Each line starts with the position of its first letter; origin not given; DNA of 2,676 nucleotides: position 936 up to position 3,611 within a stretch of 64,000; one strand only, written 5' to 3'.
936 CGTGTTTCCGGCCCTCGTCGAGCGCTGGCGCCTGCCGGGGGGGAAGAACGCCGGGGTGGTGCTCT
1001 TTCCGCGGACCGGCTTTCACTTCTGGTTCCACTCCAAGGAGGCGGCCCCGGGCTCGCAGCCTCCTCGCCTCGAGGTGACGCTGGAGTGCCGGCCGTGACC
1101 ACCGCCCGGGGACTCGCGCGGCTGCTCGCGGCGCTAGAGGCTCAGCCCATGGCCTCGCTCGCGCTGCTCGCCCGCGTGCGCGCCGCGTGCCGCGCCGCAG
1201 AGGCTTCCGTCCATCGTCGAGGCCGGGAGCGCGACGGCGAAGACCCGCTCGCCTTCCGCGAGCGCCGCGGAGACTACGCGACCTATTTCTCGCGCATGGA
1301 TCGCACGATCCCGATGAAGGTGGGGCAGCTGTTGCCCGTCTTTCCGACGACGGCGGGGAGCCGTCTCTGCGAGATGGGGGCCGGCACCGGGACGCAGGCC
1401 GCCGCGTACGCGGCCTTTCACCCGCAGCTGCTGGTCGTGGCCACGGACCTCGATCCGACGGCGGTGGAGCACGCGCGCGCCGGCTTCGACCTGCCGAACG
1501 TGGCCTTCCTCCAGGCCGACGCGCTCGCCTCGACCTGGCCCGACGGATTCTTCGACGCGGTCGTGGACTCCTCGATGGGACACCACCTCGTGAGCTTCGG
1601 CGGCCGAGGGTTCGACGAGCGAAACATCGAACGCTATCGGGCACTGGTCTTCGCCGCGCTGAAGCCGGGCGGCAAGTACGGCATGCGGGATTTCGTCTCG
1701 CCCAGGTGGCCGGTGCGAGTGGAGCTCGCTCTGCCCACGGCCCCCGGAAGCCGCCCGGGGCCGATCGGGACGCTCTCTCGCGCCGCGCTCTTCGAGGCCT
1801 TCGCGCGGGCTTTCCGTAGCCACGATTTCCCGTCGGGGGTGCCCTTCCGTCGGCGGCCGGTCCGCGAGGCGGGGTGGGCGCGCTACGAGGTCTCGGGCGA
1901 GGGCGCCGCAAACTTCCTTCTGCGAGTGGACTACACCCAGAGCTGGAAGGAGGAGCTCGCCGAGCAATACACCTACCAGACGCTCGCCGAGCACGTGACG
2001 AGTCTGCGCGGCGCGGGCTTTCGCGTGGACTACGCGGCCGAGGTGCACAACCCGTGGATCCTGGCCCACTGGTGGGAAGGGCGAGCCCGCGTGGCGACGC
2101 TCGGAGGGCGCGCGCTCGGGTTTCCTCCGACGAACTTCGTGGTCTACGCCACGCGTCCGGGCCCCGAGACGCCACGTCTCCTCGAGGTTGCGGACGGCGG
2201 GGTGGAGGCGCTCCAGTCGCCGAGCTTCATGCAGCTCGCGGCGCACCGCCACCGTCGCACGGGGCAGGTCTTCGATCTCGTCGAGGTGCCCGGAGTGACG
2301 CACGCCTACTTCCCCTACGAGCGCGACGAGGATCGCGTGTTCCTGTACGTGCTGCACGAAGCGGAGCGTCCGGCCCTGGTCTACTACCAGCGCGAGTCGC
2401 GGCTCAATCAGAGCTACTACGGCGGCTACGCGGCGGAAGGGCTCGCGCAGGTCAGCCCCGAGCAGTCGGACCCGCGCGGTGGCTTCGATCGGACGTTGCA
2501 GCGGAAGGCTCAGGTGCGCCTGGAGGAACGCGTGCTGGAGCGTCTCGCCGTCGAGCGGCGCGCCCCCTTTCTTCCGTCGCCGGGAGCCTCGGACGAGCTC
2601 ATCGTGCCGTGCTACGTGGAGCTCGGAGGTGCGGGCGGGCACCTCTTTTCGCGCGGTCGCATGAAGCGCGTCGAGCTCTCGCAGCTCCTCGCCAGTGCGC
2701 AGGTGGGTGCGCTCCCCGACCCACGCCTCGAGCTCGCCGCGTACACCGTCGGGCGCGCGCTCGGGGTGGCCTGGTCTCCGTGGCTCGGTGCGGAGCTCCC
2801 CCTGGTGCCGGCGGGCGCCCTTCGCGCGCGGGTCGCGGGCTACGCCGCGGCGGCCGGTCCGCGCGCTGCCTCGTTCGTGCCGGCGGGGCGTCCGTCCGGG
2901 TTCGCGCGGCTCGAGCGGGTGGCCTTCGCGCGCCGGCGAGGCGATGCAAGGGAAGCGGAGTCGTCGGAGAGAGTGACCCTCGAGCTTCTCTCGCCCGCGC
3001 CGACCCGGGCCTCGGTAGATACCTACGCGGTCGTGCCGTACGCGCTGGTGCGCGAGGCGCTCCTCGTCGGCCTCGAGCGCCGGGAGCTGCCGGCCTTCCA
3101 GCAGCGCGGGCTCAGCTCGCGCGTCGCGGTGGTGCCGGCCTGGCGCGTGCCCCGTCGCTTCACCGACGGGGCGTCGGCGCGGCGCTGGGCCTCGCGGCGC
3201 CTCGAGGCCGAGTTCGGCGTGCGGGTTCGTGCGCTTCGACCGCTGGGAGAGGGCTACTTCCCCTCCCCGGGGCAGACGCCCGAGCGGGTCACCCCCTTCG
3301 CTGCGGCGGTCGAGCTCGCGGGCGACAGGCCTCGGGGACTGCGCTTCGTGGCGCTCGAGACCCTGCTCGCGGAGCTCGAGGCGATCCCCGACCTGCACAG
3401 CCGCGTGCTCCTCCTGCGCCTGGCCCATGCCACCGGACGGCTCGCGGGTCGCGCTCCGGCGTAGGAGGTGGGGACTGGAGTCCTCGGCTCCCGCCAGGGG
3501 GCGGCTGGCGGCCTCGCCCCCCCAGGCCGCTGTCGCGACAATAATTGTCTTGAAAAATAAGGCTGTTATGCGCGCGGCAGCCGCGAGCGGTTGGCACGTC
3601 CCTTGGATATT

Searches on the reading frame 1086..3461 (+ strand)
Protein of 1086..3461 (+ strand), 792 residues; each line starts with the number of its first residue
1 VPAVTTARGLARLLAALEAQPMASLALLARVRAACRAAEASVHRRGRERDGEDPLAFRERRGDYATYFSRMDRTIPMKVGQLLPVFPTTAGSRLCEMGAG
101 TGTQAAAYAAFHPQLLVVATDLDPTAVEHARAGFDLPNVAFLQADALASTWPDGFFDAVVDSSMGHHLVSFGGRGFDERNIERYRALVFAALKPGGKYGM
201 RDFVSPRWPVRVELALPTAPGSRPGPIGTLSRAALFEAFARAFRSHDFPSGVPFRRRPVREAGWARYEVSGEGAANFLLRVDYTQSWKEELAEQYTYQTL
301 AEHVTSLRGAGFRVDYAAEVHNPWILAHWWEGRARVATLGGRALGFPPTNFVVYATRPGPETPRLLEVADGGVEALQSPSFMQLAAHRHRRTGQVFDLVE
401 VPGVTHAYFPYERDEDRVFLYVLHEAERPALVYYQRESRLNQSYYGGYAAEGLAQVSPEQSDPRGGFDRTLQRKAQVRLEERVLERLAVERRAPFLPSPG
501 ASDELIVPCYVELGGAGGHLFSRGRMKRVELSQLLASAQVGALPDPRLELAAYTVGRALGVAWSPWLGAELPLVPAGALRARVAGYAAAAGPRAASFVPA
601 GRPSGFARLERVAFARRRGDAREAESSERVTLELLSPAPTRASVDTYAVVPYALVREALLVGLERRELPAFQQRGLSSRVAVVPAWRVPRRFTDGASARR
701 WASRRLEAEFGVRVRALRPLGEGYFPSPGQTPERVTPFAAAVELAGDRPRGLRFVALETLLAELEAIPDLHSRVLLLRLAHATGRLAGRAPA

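Call 58: search_protein_families(library=pfam, proteins=[window:1086-3461:+], max_evalue=0.001)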
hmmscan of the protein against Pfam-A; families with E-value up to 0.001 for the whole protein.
window:1086-3461:+ (792 aa): 4 families
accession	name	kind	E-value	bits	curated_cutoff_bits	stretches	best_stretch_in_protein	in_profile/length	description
PF13649.12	Methyltransf_25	-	3.7e-10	40.8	27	1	96-196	3-97/97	Methyltransferase domain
PF08241.18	Methyltransf_11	-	8.5e-09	36.4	21.2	1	96-197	2-92/95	Methyltransferase domain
PF08242.18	Methyltransf_12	-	1.5e-06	29.3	30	1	96-197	2-97/98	Methyltransferase domain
PF05175.20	MTS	-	6.6e-05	23.1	23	1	82-160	23-103/170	Methyltransferase small domain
